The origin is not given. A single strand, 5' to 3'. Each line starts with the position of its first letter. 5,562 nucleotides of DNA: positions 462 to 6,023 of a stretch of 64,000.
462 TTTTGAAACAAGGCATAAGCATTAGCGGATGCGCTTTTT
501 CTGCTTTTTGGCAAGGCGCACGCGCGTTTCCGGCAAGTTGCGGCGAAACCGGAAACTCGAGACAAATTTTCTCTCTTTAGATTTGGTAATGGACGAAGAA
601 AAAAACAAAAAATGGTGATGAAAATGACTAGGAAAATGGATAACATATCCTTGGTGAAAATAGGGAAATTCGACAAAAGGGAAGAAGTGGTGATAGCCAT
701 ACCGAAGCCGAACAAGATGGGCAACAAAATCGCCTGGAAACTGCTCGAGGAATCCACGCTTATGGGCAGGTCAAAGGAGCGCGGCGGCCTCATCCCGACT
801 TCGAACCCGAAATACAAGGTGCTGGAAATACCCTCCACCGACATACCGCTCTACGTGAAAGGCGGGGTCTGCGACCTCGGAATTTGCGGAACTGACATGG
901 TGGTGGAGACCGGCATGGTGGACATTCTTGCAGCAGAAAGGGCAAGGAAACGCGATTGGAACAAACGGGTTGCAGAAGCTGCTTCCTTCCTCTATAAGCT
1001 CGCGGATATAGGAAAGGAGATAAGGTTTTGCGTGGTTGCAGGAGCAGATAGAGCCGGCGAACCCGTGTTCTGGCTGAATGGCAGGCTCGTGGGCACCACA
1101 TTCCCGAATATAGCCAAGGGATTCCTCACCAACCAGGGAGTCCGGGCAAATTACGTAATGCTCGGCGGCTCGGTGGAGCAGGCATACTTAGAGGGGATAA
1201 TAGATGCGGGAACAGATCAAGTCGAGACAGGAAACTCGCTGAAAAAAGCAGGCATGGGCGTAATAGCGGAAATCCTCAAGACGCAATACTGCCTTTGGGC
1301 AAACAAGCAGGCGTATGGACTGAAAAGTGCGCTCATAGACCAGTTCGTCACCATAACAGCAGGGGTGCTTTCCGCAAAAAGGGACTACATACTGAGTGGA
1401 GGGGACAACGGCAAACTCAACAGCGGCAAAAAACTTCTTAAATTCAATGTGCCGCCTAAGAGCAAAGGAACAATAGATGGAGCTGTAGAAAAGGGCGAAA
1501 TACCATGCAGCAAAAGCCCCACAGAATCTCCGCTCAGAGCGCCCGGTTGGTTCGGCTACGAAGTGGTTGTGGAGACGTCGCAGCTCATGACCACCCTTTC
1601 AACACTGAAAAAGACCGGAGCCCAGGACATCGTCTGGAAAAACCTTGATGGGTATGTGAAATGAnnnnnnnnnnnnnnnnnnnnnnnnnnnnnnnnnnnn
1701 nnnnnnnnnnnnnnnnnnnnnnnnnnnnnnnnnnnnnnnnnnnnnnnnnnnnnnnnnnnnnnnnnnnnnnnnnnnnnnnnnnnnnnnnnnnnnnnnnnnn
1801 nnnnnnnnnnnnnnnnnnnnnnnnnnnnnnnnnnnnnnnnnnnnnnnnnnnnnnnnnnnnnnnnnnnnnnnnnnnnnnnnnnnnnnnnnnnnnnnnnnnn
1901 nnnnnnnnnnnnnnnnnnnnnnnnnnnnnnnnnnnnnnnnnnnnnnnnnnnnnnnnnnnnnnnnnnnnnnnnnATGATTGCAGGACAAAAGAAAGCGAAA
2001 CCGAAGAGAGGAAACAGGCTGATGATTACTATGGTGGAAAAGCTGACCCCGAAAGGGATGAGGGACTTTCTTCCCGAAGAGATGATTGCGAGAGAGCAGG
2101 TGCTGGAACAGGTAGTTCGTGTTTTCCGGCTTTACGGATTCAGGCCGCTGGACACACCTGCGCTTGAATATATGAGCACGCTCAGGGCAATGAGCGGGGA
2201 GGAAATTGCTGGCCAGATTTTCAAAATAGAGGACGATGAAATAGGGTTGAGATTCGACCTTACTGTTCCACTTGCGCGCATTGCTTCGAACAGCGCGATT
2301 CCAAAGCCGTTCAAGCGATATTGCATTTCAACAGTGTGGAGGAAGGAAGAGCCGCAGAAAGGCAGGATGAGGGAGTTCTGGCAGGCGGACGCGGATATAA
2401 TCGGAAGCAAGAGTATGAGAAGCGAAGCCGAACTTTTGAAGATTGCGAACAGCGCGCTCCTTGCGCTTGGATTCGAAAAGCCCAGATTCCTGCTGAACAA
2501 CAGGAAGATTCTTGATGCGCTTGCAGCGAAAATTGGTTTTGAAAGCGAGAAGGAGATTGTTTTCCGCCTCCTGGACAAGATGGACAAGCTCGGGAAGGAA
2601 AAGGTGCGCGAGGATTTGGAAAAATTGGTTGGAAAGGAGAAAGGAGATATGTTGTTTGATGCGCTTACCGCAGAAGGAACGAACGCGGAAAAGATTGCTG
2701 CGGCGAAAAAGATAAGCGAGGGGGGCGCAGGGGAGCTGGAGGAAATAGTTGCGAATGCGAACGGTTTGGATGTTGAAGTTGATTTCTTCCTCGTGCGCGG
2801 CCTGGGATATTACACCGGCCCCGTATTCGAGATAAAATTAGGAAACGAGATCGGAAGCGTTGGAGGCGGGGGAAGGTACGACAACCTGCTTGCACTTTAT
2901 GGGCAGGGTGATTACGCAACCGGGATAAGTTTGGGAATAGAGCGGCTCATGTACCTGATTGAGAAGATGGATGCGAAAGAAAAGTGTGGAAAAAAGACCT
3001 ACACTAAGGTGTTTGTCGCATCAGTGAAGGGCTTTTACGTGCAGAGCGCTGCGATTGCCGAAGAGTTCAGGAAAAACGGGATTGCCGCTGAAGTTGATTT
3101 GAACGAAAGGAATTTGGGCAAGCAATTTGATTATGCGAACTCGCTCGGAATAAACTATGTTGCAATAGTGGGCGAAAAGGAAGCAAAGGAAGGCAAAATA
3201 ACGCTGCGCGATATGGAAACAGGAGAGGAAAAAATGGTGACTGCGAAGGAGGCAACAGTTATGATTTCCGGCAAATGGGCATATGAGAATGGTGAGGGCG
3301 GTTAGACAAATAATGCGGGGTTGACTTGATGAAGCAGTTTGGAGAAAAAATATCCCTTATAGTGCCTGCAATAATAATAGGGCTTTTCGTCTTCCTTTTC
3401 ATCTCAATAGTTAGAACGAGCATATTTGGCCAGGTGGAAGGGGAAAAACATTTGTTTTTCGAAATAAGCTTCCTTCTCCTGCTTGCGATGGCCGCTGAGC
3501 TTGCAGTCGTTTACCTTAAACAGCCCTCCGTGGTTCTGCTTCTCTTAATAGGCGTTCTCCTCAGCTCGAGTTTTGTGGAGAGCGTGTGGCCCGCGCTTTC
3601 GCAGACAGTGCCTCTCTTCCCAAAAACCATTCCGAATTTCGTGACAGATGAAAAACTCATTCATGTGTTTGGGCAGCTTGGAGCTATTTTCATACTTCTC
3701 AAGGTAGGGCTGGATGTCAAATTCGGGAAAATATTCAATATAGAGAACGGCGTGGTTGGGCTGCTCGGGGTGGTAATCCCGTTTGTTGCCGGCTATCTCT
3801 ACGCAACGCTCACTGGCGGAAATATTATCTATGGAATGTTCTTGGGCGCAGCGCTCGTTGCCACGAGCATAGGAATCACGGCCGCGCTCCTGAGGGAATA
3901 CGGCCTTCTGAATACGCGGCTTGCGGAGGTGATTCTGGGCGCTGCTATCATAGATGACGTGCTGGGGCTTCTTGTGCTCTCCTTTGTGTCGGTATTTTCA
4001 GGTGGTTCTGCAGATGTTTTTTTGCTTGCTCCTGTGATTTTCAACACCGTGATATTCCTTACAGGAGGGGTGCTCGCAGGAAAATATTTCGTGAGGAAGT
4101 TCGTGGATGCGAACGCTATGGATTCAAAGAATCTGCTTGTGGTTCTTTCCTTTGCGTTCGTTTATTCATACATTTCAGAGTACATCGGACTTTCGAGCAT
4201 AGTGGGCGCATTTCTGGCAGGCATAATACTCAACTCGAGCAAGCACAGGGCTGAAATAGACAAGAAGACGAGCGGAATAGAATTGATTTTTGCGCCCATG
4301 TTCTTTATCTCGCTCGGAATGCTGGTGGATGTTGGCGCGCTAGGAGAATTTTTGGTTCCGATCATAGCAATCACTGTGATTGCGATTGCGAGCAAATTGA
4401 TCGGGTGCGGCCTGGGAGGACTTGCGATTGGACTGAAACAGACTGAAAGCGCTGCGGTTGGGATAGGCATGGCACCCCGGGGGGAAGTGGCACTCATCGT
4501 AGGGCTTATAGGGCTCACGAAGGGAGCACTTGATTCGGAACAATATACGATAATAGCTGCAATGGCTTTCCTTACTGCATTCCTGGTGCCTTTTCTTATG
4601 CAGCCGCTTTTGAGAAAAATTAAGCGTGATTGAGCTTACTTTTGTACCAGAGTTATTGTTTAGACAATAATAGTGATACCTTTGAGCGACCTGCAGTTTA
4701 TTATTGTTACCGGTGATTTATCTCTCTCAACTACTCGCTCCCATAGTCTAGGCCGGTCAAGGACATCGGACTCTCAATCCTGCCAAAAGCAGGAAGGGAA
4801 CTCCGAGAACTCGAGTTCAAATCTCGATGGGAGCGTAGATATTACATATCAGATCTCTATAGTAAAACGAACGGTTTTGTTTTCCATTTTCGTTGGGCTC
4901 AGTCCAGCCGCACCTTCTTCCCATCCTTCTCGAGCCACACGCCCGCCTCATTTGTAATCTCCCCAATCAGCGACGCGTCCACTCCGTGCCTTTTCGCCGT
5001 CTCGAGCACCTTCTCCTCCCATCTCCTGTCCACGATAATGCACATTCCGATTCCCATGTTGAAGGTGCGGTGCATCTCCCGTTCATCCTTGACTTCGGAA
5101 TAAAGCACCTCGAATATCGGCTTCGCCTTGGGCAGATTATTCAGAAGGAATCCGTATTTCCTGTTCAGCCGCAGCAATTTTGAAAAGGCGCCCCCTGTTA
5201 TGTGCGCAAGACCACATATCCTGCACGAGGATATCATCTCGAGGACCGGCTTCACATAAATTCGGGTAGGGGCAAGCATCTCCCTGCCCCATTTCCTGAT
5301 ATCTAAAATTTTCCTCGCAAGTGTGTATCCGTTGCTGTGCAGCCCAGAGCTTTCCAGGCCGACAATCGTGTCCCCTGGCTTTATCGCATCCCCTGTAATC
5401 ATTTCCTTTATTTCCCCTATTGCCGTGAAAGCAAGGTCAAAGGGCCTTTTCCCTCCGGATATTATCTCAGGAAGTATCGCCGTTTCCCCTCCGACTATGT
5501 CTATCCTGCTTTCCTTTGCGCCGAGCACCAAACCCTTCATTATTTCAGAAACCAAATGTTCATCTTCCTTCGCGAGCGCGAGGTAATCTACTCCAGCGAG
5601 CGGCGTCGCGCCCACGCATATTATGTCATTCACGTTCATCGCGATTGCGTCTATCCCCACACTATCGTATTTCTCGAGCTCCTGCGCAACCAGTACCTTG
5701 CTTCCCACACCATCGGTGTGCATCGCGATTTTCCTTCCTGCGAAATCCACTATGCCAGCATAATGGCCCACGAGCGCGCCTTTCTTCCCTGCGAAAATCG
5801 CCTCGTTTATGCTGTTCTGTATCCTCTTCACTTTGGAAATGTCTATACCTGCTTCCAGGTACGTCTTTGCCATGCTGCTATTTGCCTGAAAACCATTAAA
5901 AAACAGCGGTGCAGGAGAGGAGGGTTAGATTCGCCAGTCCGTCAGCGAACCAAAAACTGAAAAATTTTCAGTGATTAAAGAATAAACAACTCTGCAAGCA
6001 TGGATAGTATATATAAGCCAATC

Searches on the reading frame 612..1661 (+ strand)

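Call 83: search_protein_families(library=pfam, proteins=[window:612-1661:+], max_evalue=0.001)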
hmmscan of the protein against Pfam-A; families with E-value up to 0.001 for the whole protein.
window:612-1661:+ (350 aa): 2 families
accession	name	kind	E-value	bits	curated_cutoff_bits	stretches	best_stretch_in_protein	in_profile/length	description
PF01634.23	HisG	-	2.2e-27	96.4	25.5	1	75-247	2-154/158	ATP phosphoribosyltransferase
PF08029.16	HisG_C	-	2.4e-09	37.6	23.5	1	272-342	3-68/73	HisG, C-terminal domain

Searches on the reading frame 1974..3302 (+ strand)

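Call 83: search_protein_families(library=pfam, proteins=[window:1974-3302:+], max_evalue=0.001)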
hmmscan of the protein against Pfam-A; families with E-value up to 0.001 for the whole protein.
window:1974-3302:+ (443 aa): 3 families
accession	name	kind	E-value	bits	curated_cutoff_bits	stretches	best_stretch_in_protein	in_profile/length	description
PF13393.11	tRNA-synt_His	-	7.4e-49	167.1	25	1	28-325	1-308/308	Histidyl-tRNA synthetase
PF03129.25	HGTP_anticodon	-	4.2e-18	65.7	21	1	346-428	2-88/94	Anticodon binding domain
PF00587.30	tRNA-synt_2b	-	1e-06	29.4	29.3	1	87-202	8-123/179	tRNA synthetase class II core domain (G, H, P, S and T)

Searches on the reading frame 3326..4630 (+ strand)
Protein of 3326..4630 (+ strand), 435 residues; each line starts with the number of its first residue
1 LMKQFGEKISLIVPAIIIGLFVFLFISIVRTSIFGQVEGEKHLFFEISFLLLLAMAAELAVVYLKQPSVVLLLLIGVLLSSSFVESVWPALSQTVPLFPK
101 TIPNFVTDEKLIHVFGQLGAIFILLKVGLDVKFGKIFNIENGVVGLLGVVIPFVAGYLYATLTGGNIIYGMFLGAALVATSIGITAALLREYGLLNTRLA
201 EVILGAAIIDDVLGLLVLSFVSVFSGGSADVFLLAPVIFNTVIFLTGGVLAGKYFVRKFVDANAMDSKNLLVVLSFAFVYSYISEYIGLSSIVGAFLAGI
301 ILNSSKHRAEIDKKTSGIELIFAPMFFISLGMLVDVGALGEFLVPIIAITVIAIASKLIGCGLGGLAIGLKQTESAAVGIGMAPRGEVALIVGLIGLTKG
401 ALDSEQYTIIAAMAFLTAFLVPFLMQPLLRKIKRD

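Call 83: search_protein_families(library=pfam, proteins=[window:3326-4630:+], max_evalue=0.001)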
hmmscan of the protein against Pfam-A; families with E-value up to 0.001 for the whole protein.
window:3326-4630:+ (435 aa): 1 family
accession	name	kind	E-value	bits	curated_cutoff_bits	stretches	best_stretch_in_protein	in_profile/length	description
PF00999.27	Na_H_Exchanger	-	4.6e-54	184.2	26.2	1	54-431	7-375/375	Sodium/hydrogen exchanger, transmembrane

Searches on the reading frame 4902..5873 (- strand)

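Call 83: search_protein_families(library=pfam, proteins=[window:4902-5873:-], max_evalue=0.001)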
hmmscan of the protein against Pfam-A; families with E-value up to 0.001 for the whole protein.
window:4902-5873:- (324 aa): 2 families
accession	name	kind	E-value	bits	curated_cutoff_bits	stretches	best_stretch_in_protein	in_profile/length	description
PF02769.27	AIRS_C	-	4.4e-24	85.8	23.1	1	165-310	1-149/156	AIR synthase related protein, C-terminal domain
PF00586.29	AIRS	-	4.7e-24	85.4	24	1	37-155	2-112/112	AIR synthase related protein, N-terminal domain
